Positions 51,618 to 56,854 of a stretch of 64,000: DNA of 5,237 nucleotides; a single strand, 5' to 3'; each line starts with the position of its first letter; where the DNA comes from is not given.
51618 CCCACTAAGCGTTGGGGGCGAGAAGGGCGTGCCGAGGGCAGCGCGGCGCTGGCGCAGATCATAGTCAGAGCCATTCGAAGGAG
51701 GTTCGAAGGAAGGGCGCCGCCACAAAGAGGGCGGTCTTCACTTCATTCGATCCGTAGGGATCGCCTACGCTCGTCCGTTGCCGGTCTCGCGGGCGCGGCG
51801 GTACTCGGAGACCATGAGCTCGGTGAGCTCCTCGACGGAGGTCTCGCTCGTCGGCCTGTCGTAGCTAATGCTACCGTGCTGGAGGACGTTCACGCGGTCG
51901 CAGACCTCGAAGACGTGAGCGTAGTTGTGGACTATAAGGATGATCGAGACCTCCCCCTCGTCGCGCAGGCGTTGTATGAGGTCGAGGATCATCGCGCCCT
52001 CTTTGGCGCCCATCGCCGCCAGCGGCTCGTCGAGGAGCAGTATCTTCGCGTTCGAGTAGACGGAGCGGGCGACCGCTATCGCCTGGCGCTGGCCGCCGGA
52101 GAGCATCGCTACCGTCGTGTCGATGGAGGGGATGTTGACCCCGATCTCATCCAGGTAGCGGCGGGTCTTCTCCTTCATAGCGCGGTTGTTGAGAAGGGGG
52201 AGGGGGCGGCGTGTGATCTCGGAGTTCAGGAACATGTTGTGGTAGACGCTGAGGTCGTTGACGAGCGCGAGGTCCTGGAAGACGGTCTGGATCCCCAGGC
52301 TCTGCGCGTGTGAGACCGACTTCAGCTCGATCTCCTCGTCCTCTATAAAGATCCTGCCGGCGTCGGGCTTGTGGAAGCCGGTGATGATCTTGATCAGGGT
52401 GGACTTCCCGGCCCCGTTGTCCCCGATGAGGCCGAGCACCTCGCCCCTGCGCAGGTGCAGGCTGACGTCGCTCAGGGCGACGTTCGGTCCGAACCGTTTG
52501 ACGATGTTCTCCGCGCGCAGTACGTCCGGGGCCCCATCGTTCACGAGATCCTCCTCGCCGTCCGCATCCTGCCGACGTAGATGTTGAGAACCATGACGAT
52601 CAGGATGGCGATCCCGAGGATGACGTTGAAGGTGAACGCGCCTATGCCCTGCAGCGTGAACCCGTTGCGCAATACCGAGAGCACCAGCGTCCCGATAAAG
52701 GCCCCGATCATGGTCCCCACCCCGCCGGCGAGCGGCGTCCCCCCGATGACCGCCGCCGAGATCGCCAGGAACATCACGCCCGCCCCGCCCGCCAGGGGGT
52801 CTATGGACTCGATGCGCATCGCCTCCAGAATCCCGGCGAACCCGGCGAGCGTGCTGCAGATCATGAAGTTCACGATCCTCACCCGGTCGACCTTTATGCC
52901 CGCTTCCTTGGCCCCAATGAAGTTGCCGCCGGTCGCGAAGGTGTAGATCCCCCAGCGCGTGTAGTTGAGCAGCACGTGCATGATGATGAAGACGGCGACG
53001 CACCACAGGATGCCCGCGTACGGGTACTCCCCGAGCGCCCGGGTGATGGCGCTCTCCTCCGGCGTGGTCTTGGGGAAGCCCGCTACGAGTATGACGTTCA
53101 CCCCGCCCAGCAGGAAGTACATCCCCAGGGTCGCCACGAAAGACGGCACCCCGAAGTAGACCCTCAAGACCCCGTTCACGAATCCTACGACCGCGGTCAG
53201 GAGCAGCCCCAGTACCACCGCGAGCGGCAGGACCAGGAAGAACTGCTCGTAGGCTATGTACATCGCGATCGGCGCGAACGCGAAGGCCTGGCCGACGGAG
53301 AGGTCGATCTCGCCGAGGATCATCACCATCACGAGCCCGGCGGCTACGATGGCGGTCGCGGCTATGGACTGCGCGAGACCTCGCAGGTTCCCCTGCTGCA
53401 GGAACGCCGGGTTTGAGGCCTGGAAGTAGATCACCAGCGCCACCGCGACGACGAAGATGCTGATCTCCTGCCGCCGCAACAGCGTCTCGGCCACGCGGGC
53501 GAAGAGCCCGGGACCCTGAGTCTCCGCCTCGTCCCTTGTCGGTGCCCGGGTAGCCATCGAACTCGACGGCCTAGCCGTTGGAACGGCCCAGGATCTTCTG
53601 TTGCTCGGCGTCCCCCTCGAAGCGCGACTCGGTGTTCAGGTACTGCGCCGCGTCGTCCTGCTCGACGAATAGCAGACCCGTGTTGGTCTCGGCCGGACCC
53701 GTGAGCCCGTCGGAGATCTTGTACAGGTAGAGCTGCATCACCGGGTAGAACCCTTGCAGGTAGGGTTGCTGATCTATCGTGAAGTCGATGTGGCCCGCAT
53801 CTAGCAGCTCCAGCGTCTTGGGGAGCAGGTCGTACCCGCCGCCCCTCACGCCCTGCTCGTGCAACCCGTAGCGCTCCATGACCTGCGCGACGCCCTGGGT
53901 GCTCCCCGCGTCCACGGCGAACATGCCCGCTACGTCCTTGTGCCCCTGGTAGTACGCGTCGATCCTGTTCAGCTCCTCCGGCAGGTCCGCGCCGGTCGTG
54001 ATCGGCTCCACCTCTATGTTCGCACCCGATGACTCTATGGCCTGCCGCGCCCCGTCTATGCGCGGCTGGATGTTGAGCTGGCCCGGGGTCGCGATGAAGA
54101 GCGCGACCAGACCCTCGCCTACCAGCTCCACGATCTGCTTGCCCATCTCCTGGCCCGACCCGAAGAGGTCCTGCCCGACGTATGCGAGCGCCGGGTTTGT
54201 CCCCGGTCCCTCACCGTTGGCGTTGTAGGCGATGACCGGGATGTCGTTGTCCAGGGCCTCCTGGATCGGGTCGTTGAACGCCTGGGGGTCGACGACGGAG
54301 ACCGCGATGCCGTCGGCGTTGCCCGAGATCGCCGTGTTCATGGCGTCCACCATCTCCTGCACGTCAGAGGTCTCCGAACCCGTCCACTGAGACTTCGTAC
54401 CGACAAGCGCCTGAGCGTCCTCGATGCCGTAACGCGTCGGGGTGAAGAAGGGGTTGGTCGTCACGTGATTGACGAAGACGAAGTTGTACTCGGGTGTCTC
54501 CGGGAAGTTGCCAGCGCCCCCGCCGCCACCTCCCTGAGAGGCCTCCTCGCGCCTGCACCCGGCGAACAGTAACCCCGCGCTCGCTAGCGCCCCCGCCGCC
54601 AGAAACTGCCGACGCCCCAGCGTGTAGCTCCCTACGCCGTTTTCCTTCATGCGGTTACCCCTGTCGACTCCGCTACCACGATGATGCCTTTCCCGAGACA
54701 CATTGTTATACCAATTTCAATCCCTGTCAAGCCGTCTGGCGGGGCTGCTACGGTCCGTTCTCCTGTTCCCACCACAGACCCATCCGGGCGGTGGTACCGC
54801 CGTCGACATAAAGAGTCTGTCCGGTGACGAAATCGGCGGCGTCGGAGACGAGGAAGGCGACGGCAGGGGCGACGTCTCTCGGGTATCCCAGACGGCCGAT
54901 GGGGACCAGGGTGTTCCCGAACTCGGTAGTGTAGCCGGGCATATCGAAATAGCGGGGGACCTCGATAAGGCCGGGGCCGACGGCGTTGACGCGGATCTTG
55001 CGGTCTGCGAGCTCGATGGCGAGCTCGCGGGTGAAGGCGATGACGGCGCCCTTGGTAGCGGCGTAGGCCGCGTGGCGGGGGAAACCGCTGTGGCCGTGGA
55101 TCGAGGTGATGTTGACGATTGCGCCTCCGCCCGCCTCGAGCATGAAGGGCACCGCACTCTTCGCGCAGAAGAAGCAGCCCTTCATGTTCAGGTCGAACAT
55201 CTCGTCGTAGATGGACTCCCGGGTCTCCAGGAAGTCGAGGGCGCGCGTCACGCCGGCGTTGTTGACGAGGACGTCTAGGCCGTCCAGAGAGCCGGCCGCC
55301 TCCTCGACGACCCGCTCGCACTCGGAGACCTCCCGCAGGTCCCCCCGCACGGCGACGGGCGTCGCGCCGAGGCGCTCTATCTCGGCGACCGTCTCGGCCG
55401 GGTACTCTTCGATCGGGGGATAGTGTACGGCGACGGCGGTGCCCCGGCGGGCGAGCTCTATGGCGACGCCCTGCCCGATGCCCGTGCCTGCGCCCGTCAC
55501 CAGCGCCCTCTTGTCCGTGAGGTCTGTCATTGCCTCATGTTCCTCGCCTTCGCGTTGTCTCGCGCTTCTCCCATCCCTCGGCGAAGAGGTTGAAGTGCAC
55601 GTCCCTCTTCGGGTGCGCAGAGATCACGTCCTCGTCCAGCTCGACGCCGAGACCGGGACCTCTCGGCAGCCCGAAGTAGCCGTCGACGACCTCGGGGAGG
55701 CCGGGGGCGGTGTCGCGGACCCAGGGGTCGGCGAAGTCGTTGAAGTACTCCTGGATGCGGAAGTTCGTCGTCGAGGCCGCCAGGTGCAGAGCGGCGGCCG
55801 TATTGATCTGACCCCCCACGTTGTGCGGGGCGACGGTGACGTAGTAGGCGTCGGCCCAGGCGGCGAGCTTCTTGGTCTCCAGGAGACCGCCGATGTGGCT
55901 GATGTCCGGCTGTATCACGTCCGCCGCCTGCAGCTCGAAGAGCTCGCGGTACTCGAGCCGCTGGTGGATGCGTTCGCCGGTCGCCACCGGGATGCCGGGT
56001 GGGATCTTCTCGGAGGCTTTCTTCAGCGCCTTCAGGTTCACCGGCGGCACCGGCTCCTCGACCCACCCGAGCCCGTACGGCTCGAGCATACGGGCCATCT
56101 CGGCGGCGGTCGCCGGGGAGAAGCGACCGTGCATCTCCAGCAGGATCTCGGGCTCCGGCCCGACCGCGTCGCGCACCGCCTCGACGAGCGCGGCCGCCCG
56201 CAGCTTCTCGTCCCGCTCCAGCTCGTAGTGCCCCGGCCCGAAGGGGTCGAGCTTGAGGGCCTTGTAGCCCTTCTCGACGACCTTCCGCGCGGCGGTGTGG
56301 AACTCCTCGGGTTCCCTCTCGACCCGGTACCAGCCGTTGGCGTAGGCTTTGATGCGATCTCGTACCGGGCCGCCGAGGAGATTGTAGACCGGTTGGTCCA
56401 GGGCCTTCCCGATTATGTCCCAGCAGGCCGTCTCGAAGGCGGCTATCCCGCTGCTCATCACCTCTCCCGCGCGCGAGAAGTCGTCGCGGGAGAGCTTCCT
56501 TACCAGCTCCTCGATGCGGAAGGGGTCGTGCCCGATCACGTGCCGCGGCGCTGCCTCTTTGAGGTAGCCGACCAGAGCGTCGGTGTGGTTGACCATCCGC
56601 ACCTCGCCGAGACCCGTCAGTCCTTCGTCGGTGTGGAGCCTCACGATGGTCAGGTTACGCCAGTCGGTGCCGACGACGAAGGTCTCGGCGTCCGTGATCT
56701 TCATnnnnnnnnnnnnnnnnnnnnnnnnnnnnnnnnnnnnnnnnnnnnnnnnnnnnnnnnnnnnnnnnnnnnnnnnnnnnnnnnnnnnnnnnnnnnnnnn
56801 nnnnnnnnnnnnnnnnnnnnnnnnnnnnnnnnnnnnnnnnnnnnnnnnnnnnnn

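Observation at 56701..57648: Uncharacterised 315-aa protein translationally coupled between the GntR regulator and an enolase-superfamily acid-sugar dehydratase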

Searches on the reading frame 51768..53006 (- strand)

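Call 17: search_protein_families(library=pfam, proteins=[window:51768-53006:-], max_evalue=0.01)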
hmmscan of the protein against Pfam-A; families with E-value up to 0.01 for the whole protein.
window:51768-53006:- (413 aa): 6 families
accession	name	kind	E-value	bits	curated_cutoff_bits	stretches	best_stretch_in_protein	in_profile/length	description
PF00005.33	ABC_tran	-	4e-32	112.1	25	1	178-330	1-137/137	ABC transporter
PF09818.15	ABC_ATPase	-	8.2e-05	22.2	23.2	0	290-377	146-248/283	P-loop domain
PF13304.12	AAA_21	-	0.00013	22.6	27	1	191-211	2-22/304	AAA domain, putative AbiEii toxin, Type IV TA system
PF02463.25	SMC_N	-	0.00037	20.4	40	1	191-374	27-213/220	RecF/RecN/SMC N terminal domain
PF13175.12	AAA_15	-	0.00049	20.3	32.1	1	179-249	15-91/374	AAA ATPase domain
PF13555.12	AAA_29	-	0.0054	16.9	27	0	183-205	17-39/61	P-loop containing region of AAA domain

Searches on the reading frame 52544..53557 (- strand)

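Call 17: search_protein_families(library=pfam, proteins=[window:52544-53557:-], max_evalue=0.01)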
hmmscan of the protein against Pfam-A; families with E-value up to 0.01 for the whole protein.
window:52544-53557:- (338 aa): 1 family
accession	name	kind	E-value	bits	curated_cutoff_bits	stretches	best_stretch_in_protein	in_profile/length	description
PF02653.21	BPD_transp_2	-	1.1e-36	126.8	26.8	1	61-322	5-269/269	Branched-chain amino acid transport system / permease component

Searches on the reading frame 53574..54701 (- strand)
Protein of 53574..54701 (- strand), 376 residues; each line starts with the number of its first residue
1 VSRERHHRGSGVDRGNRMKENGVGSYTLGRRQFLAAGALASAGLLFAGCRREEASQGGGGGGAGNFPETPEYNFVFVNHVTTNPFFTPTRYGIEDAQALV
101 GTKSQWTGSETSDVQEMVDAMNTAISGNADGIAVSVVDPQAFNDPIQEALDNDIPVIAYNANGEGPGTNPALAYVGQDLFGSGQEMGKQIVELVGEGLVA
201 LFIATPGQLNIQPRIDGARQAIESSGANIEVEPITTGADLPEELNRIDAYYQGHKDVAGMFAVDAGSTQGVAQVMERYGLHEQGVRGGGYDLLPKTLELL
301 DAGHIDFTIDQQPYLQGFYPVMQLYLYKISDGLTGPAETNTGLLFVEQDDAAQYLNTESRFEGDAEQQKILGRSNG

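Call 6: search_protein_families(library=pfam, proteins=[window:53574-54701:-], max_evalue=1)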
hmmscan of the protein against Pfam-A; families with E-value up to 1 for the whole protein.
window:53574-54701:- (376 aa): 2 families
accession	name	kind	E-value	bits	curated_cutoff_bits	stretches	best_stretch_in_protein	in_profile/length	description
PF13407.12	Peripla_BP_4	-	5.7e-56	190.3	35.1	1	74-326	1-252/258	Periplasmic binding protein domain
PF00532.27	Peripla_BP_1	-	0.0013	18.7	22.2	1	81-279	11-205/281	Periplasmic binding proteins and sugar binding domain of LacI family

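Call 69: search_solved_structures(query=window:53574-54650:-, max_evalue=1e-20)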
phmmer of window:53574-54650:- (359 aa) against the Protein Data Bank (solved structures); distinct sequences matched with E-value up to 1e-20: 4.
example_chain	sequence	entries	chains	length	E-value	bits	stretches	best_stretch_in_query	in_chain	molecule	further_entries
3g1w_A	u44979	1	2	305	8.7e-25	91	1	72-320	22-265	Sugar ABC transporter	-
7x0g_A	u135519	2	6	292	5.8e-23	85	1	59-338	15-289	CbpA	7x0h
3rot_A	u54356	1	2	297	9.5e-22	81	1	57-311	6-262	ABC sugar transporter, periplasmic sugar binding protein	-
6sw4_A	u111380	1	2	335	1.6e-21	80.2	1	52-330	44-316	Arabinose binding protein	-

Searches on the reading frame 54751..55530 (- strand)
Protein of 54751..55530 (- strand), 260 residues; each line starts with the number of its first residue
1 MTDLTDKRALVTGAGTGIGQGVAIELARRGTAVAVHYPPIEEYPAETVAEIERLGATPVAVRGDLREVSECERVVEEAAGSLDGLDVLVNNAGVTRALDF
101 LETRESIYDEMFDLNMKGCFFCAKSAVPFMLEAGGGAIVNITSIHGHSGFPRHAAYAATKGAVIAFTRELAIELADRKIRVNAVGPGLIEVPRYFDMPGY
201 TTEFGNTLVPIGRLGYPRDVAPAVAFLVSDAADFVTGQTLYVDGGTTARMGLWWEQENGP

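Call 6: search_protein_families(library=pfam, proteins=[window:54751-55530:-], max_evalue=1)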
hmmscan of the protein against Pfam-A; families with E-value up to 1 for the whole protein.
window:54751-55530:- (260 aa): 4 families
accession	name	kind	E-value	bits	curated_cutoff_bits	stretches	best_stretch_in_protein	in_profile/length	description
PF13561.12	adh_short_C2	-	3.5e-61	207.2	27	1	13-247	1-236/236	Enoyl-(Acyl carrier protein) reductase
PF00106.31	adh_short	-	1.5e-52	178.4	26.6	1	7-191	1-184/195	short chain dehydrogenase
PF08659.16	KR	-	1.1e-08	35.6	22.6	1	10-168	4-161/180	KR domain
PF23441.1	SDR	-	2.1e-05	24.5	27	1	118-245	125-254/258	SDR-like rossmann domain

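Call 7: search_protein_families(library=ncbifam, proteins=[window:54751-55530:-], max_evalue=1)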
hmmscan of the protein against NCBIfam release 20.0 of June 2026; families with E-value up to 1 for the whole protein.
window:54751-55530:- (260 aa): 234 families (the best 25 are shown)
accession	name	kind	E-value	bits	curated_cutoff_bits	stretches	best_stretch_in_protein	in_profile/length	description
NF005559.1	PRK07231.1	subfamily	9.5e-67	225.1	215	1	4-247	2-248/249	glucose 1-dehydrogenase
NF004818.0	PRK06172.1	equivalog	6.2e-62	209.2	336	1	2-248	3-252/253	SDR family oxidoreductase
NF004791.0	PRK06138.1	equivalog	1.1e-61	208.4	312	1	3-248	2-251/252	SDR family oxidoreductase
TIGR01830.1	3oxo_ACP_reduc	equivalog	1.1e-59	202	297.75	1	9-246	1-238/239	3-oxoacyl-[acyl-carrier-protein] reductase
NF009466.0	PRK12826.1-2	subfamily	1.3e-59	201.6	222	1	6-247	3-245/248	3-oxoacyl-ACP reductase FabG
NF004198.0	PRK05653.1-3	equivalog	1.4e-59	201.5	296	1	3-246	4-246/248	3-oxoacyl-ACP reductase FabG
NF009384.0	PRK12743.1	equivalog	7.6e-59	199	264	1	3-247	3-248/258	SDR family oxidoreductase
NF009468.0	PRK12826.1-4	equivalog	7.3e-56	189.7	318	1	1-247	2-248/256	SDR family oxidoreductase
NF052558.1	MBtsdlDhBudC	equivalog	1.4e-55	188.6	270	1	5-251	2-246/250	meso-2,3-butanediol dehydrogenase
NF004202.0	PRK05653.2-2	equivalog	3.7e-54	184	333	1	2-246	3-247/259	3-oxoacyl-ACP reductase FabG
NF006493.1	PRK08936.1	subfamily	6.2e-54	183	420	1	2-248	3-252/261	glucose-1-dehydrogenase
NF004197.0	PRK05653.1-1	equivalog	8.4e-53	179.5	332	1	3-247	4-247/249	3-oxoacyl-ACP reductase FabG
NF053807.1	RhamDHLra1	equivalog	9.4e-52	176.2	400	1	4-246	2-247/252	L-rhamnose 1-dehydrogenase Lra1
NF005214.0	PRK06701.1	subfamily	9.5e-52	176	413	1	3-247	45-290/293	SDR family oxidoreductase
NF005067.0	PRK06484.1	equivalog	1.1e-51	176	713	1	9-248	276-513/524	short chain dehydrogenase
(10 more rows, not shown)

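Call 68: search_solved_structures(query=window:54751-55530:-, max_evalue=1e-40)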
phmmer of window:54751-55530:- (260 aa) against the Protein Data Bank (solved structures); distinct sequences matched with E-value up to 1e-40: 23.
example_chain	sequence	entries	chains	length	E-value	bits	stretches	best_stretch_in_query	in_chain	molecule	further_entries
3osu_A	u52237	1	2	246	2.5e-52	181.2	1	7-246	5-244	3-oxoacyl-[acyl-carrier-protein] reductase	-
3sj7_A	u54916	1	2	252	2.6e-52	181.1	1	7-246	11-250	3-oxoacyl-(Acyl-carrier-protein) reductase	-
2ph3_A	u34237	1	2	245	5e-52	180.2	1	7-247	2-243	3-oxoacyl-[acyl carrier protein] reductase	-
2uvd_A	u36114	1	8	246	5.5e-50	173.5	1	5-246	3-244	3-OXOACYL-(ACYL-CARRIER-PROTEIN) REDUCTASE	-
4j2h_A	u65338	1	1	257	1.4e-48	168.9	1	3-248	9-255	Short chain alcohol dehydrogenase-related dehydrogenase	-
4dml_A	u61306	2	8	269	6.3e-46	160.2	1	3-246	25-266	3-oxoacyl-[acyl-carrier-protein] reductase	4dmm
4rzh_A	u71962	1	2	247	1.5e-45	159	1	1-246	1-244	3-oxoacyl-[acyl-carrier protein] reductase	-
2hq1_A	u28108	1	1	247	7.8e-45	156.6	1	4-246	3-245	Glucose/ribitol dehydrogenase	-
3woh_A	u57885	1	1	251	9.3e-45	156.4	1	4-246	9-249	SiaM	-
2et6_A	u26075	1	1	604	4.8e-43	150.7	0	3-246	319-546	(3R)-hydroxyacyl-CoA dehydrogenase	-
3ftp_A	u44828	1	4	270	5.6e-43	150.5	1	6-246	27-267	3-oxoacyl-[acyl-carrier protein] reductase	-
4jro_A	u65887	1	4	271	1.8e-42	148.9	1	4-246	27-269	FabG protein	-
1rwb_A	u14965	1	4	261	3e-42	148.2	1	3-248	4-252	Glucose 1-dehydrogenase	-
1g6k_A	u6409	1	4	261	4.1e-42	147.7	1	3-248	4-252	GLUCOSE 1-DEHYDROGENASE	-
1gco_A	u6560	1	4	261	5.6e-42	147.2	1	3-248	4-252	GLUCOSE DEHYDROGENASE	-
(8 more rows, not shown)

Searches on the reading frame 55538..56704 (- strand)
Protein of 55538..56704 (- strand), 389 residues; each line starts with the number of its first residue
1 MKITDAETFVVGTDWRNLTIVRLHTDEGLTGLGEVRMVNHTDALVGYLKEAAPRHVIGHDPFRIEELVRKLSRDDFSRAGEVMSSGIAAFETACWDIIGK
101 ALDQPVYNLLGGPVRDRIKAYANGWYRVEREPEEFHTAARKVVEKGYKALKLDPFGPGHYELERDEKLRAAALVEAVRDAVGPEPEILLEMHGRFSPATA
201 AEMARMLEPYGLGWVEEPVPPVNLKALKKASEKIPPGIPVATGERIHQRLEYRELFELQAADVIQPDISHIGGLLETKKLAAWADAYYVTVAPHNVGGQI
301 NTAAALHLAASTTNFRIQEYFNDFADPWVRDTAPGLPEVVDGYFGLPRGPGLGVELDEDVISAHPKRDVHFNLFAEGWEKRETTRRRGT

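Call 6: search_protein_families(library=pfam, proteins=[window:55538-56704:-], max_evalue=1)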
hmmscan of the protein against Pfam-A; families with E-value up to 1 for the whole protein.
window:55538-56704:- (389 aa): 2 families
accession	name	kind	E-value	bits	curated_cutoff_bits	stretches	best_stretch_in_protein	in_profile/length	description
PF13378.12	MR_MLE_C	-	4.8e-67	226.3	29.4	1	137-360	4-219/219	Enolase C-terminal domain-like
PF02746.21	MR_MLE_N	-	2.2e-14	54.1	22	1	17-111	27-117/117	Mandelate racemase / muconate lactonizing enzyme, N-terminal domain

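Call 7: search_protein_families(library=ncbifam, proteins=[window:55538-56704:-], max_evalue=1)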
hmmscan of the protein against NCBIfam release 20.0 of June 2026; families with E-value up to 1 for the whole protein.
window:55538-56704:- (389 aa): 15 families
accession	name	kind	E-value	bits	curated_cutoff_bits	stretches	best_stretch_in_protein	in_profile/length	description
NF040790.2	glucon_galact_dh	equivalog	2.8e-90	302.9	750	1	14-364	20-369/390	bifunctional D-gluconate/D-galactonate dehydratase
NF010624.0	PRK14017.1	equivalog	6.4e-84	282.2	311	1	1-369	1-365/382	galactonate dehydratase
NF043051.1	ManoateDhtManD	equivalog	1.2e-60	205.5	550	2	171-367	192-386/403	D-mannonate dehydratase ManD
NF011654.0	PRK15072.1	subfamily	2.6e-58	197.8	430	2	171-367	193-387/404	D-galactonate dehydratase family protein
NF040866.1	AraD_Arch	equivalog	6.5e-36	124.1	650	1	17-362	33-367/372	arabinonate dehydratase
NF047820.1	TalGalacDh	equivalog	4.8e-34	117.9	500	1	19-360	39-360/371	L-talarate/galactarate dehydratase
NF011968.0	PRK15440.1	equivalog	1.6e-31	109.6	393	1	54-361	92-388/395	L-rhamnonate dehydratase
TIGR02534.1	mucon_cyclo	subfamily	1.4e-26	93.5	334.95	1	16-363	27-364/368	muconate/chloromuconate family cycloisomerase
NF043002.1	HProlDhtase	equivalog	7.7e-24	84.2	500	1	18-362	33-360/366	cis-3-hydroxy-L-proline dehydratase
TIGR01928.1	menC_lowGC_arch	equivalog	6.5e-12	45.1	200.65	1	11-284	16-271/325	o-succinylbenzoate synthase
NF002782.0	PRK02901.1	equivalog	1.1e-08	34.4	288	1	171-311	121-257/328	o-succinylbenzoate synthase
NF042940.1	racemase_DgcA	equivalog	1.2e-06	28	400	1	81-310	77-286/323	N-acetyl-D-Glu racemase DgcA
TIGR03247.1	glucar-dehydr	equivalog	3.9e-05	22.5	828.7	2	82-126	104-149/441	glucarate dehydratase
NF041118.1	A_G_epim_Thtga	equivalog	0.0048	16.1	500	1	21-265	34-262/341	L-Ala-D/L-Glu epimerase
NF002194.0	PRK01059.1-4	equivalog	0.024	13.7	385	1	273-323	138-189/345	protein arginine kinase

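Call 67: search_solved_structures(query=window:55538-56704:-, max_evalue=1e-30)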
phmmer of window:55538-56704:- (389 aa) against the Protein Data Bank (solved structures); distinct sequences matched with E-value up to 1e-30: 48.
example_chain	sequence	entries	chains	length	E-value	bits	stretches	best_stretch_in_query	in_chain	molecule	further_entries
2poz_A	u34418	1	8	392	5.9e-76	259.3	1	2-356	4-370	Putative dehydratase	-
4e4u_A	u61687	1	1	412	4e-62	213.7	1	19-365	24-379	Mandalate racemase/muconate lactonizing enzyme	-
2qq6_A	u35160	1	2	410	5e-61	210.1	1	51-365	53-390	Mandelate racemase/muconate lactonizing enzyme-like protein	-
4j3z_A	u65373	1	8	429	1.1e-59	205.8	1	16-365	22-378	Mandelate racemase/muconate lactonizing enzyme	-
2gl5_A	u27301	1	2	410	6.2e-59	203.2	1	17-363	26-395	putative dehydratase protein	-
4e6m_A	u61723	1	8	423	6.4e-59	203.2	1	17-363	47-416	Putative dehydratase protein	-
2pod_A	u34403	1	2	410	1.9e-58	201.6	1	140-360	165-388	Mandelate racemase / muconate lactonizing enzyme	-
3t4w_A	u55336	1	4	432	6.1e-58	200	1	13-367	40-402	Mandelate racemase/muconate lactonizing enzyme family protein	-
3rcy_A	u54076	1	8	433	2.2e-57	198.2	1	15-370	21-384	Mandelate racemase/muconate lactonizing enzyme-like protein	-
2o56_A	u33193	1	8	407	2.9e-55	191.1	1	8-366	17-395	Putative mandelate racemase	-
4e5t_A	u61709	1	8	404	3e-55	191.1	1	1-370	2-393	Mandelate racemase / muconate lactonizing enzyme, C-terminal domain protein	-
2ox4_A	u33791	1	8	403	2.3e-54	188.2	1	2-360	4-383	Putative mandelate racemase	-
4dx3_A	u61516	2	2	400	5.3e-54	187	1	138-360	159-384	Mandelate racemase / muconate lactonizing enzyme family protein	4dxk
3rr1_A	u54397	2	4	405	2e-50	175.2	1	2-365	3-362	Putative D-galactonate dehydratase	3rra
4jn7_A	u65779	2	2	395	9.9e-50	172.9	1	2-361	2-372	ENOLASE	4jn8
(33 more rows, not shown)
